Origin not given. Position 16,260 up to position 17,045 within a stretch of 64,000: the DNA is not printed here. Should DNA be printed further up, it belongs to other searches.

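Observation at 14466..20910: Complete dTMP-synthesis neighbourhood with two GalT-branch HIT paralogues flanking thyA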

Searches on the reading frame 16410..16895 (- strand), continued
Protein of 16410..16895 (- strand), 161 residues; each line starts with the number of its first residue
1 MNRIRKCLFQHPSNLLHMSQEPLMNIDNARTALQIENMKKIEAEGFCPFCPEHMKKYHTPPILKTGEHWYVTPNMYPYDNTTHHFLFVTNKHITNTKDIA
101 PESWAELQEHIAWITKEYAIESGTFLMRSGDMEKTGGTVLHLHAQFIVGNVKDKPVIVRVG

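Call 29: search_protein_families(library=pfam, alignment_id=A1, max_evalue=0.1)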
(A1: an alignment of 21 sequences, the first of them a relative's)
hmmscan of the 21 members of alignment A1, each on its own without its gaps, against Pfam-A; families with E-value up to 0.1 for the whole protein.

A. member 1, P0001 (144 aa): 4 families
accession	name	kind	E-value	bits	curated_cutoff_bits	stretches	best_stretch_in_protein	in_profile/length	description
PF04677.20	CwfJ_C_1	-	0.00033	20.9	21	1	24-104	8-85/122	Protein similar to CwfJ C-terminus 1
PF11969.13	DcpS_C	-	0.00043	21.2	24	1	31-92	3-61/114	Scavenger mRNA decapping enzyme C-term binding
PF01230.28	HIT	-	0.028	15.5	21.5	1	65-127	26-90/98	HIT domain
PF14616.11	Rua1_C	-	0.068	13.9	27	1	21-82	17-70/122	Transcription regulator Rua1, C-terminal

B. families by the number of members that match (of 21 scanned): 9 families
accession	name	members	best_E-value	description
PF01230.28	HIT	17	2.4e-06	HIT domain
PF04677.20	CwfJ_C_1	13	7e-06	Protein similar to CwfJ C-terminus 1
PF11969.13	DcpS_C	13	1.1e-05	Scavenger mRNA decapping enzyme C-term binding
PF16285.10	DUF4931_N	6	0.00047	Domain of unknown function (DUF4931) N-terminal domain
PF14616.11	Rua1_C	3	0.053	Transcription regulator Rua1, C-terminal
PF19246.4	DUF5894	2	0.0024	Family of unknown function (DUF5894)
PF06321.17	P_gingi_FimA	1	0.0029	Major fimbrial subunit protein (FimA)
PF25214.1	HVO_B0008_N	1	0.0092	HVO_B0008 N-terminal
PF01351.25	RNase_HII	1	0.064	Ribonuclease HII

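Call 49: search_protein_representatives(alignment_id=A1)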
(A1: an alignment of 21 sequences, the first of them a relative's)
Query: 21 sequences, 147 profile positions. Proteins with E-value up to 0.001 (for the whole library): 1190; up to 1e-10: 627; up to 1e-30: 179. The best 150 are listed.
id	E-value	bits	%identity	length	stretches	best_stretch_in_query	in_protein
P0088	5.2e-57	208.2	-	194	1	4-147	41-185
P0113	2.6e-56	205.9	-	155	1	3-147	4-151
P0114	2.3e-52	193.1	-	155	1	1-147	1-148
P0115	1.6e-50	187.1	-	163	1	1-147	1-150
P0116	6.5e-49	181.9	-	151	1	7-147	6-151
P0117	3.6e-48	179.5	-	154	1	2-147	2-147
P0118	4.0e-48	179.3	-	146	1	5-147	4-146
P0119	1.2e-47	177.8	-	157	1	3-140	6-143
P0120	1.3e-47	177.6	-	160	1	1-147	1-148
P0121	1.5e-46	174.2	-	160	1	2-147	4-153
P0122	1.5e-46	174.2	-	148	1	1-147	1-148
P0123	6.6e-46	172.1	-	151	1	4-147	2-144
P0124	2.6e-45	170.2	-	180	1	3-140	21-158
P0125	5.2e-45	169.2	-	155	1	2-147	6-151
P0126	7.9e-45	168.6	-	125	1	21-146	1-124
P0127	2.3e-44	167.1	-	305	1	5-147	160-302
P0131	4.8e-43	162.8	-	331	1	2-147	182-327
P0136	4.0e-42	159.9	-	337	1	3-147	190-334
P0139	8.3e-42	158.8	-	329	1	3-147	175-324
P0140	8.4e-42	158.8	-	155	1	8-144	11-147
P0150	5.1e-40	153.0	-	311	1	4-143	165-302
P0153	1.4e-39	151.6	-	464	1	3-136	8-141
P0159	4.2e-39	150.1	-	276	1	5-147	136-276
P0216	2.9e-35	137.6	-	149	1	7-146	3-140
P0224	9.8e-35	135.9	-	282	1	3-142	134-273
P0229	2.1e-34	134.8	-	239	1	34-147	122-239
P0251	3.6e-33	130.8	-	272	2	4-130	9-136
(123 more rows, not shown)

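Call 50: search_protein_families(library=pfam, proteins=[P0127, P0131, P0136, P0139, P0150, P0153, P0159, P0224, P0251, P0229], max_evalue=0.001)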
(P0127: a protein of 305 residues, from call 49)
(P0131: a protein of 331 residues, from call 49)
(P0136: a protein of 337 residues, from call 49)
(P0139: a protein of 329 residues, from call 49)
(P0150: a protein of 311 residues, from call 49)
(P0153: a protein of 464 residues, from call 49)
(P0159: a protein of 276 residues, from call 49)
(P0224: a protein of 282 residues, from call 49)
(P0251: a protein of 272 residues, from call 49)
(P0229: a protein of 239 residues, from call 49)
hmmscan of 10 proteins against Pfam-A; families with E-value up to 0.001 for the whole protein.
P0127 (305 aa): 3 families
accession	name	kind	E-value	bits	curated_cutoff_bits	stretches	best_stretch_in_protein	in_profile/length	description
PF00186.24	DHFR_1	-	1.7e-50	171.3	25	1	1-149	1-147/159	Dihydrofolate reductase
PF01230.28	HIT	-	2.6e-06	28.4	21.5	1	219-288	25-96/98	HIT domain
PF11969.13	DcpS_C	-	0.00028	21.8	24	1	208-287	23-102/114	Scavenger mRNA decapping enzyme C-term binding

P0131 (331 aa): 1 family
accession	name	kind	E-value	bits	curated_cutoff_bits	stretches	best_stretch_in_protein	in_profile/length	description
PF00186.24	DHFR_1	-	1.2e-44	152.2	25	1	3-150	2-142/159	Dihydrofolate reductase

P0136 (337 aa): 2 families
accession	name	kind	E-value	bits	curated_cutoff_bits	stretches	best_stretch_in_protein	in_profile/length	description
PF00186.24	DHFR_1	-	5.6e-48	163.1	25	1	4-172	2-159/159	Dihydrofolate reductase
PF01230.28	HIT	-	1.6e-05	25.8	21.5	1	251-317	25-93/98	HIT domain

P0139 (329 aa): 3 families
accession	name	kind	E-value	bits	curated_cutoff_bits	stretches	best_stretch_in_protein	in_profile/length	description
PF00186.24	DHFR_1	-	4.2e-40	137.5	25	1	3-147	2-135/159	Dihydrofolate reductase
PF11969.13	DcpS_C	-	4.5e-06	27.5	24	1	210-307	9-102/114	Scavenger mRNA decapping enzyme C-term binding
PF01230.28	HIT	-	1.9e-05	25.6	21.5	1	222-308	13-96/98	HIT domain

P0150 (311 aa): 1 family
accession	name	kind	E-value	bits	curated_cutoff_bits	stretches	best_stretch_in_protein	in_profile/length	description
PF00186.24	DHFR_1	-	4.9e-44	150.3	25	1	1-163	1-159/159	Dihydrofolate reductase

P0153 (464 aa): 1 family
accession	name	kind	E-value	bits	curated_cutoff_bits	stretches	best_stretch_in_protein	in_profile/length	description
PF00303.24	Thymidylat_synt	-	7.2e-42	143.8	24.3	1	177-461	1-263/266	Thymidylate synthase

P0159 (276 aa): 2 families
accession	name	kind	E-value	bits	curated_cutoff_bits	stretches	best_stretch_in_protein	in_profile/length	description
PF00186.24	DHFR_1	-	2.1e-27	96.2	25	1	2-126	40-155/159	Dihydrofolate reductase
PF01230.28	HIT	-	1.8e-05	25.7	21.5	1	195-264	25-96/98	HIT domain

P0224 (282 aa): 2 families
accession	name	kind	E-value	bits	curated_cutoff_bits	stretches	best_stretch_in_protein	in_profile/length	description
PF00186.24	DHFR_1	-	1.6e-41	142.1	25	1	1-116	26-139/159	Dihydrofolate reductase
PF01230.28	HIT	-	9.4e-06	26.6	21.5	1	195-262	25-94/98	HIT domain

P0251 (272 aa): 2 families
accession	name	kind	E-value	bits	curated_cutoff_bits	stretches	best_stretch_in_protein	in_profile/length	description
PF01230.28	HIT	-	0.00017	22.6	21.5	0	70-136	26-93/98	HIT domain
PF11969.13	DcpS_C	-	0.00022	22.1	24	0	57-142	23-106/114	Scavenger mRNA decapping enzyme C-term binding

P0229 (239 aa): 0 families

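Call 55: find_encoding_contigs(protein=P0153, flank=7000, max_places=3)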
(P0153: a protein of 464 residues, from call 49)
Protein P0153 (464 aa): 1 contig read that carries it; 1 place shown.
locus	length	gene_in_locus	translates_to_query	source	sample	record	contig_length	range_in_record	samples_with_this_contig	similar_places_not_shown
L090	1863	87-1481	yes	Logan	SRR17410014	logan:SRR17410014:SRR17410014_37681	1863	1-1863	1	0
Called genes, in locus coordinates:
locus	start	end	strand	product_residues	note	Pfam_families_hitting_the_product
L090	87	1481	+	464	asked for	PF00303:Thymidylat_synt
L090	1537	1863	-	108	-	?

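Call 56: find_encoding_contigs(protein=P0251, flank=6000, max_places=2)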
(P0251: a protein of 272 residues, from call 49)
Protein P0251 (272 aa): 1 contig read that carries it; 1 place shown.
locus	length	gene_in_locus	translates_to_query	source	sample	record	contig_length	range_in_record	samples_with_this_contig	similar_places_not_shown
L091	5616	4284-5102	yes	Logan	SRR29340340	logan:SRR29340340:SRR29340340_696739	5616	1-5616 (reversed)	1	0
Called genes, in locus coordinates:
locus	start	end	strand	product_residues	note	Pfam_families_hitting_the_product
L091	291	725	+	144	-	-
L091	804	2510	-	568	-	PF22769:DCD, PF02511:Thy1 (faint)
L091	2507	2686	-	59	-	-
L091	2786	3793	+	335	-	PF00303:Thymidylat_synt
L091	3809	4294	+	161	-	PF00186:DHFR_1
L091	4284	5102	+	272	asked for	-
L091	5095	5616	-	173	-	?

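Call 68: fold_search(model_id=the predicted structure, library=viral)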
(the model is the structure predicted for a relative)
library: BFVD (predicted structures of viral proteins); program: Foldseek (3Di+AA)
matches with E <= 10: 489; with E <= 0.001: 10
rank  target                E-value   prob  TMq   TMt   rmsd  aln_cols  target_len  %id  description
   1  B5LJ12                1.3e-05  1.00  0.60  0.49   7.8       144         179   17  HIT domain-containing protein [Mycobacterium phage Myrna]
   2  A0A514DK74            2.3e-05  1.00  0.56  0.53  15.3       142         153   18  Histidine triad nucleotide binding protein [Streptomyces phage Evy]
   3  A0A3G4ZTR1            3.3e-05  1.00  0.53  0.65   3.6       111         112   23  Histidine triad (HIT) protein [Barrevirus sp.]
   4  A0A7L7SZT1            4.0e-05  1.00  0.53  0.44   3.6       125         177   18  (no name in the UniProt tables at hand)
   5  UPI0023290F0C         4.0e-05  1.00  0.53  0.43   9.6       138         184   15  (no name look-up for this kind of identifier)
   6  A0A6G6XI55            6.7e-05  1.00  0.56  0.51   2.8       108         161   21  (no name in the UniProt tables at hand)
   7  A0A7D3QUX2            6.7e-05  1.00  0.41  0.23  10.0       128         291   17  Uncharacterized protein [Fadolivirus FV1/VV64]
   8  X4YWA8                7.6e-05  1.00  0.56  0.49   4.1       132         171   20  HIT domain-containing protein [Lactococcus phage P078]
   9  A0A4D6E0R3            2.0e-04  1.00  0.54  0.47   3.7       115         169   18  (no name in the UniProt tables at hand)
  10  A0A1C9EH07            3.5e-04  1.00  0.53  0.50   4.9       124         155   18  Histidine triad nucleotide binding protein [Mycobacterium phage Tonenili]
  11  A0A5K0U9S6            2.1e-03  1.00  0.52  0.16  12.8       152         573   14  HIT-like domain containing protein [Yasminevirus sp. GU-2018]
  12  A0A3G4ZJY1            4.7e-03  1.00  0.50  0.15   3.9       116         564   13  HIT domain-containing protein [Terrestrivirus sp.]
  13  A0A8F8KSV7            7.4e-03  0.99  0.45  0.37   7.1       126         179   12  Uncharacterized protein [Clandestinovirus]
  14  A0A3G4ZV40            1.0e-02  0.99  0.46  0.26   4.5       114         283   18  Putative m7GpppX diphosphatase isoform X2 [Edafosvirus sp.]
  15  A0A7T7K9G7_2          1.1e-02  1.00  0.55  0.07   2.8       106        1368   24  Putative replicase [Jaksystermes virus]
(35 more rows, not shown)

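Call 80: find_encoding_contigs(protein=P0140, flank=6000, max_places=2)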
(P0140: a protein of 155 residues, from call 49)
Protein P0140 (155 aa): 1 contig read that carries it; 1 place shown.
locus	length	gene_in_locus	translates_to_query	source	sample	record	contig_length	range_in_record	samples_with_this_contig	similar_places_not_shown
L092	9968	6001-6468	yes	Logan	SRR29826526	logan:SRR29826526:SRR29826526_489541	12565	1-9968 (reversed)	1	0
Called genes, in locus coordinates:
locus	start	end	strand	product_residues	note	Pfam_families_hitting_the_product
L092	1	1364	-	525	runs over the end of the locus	PF03485:Arg_tRNA_synt_N, PF00750:tRNA-synt_1d, PF05746:DALR_1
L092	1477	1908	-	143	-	-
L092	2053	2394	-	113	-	-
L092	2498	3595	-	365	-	PF11141:DUF2914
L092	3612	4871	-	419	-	PF00464:SHMT, PF00155:Aminotran_1_2 (weak)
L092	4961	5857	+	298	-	PF00303:Thymidylat_synt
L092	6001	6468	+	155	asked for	PF01230:HIT (weak)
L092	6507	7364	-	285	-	PF00383:dCMP_cyt_deam_1, PF14437:MafB19-deam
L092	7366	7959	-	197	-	PF01467:CTP_transf_like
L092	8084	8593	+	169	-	PF00186:DHFR_1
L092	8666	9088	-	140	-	PF03946:Ribosomal_L11_N, PF00298:Ribosomal_L11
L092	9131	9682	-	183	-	PF02357:NusG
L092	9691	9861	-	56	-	PF00584:SecE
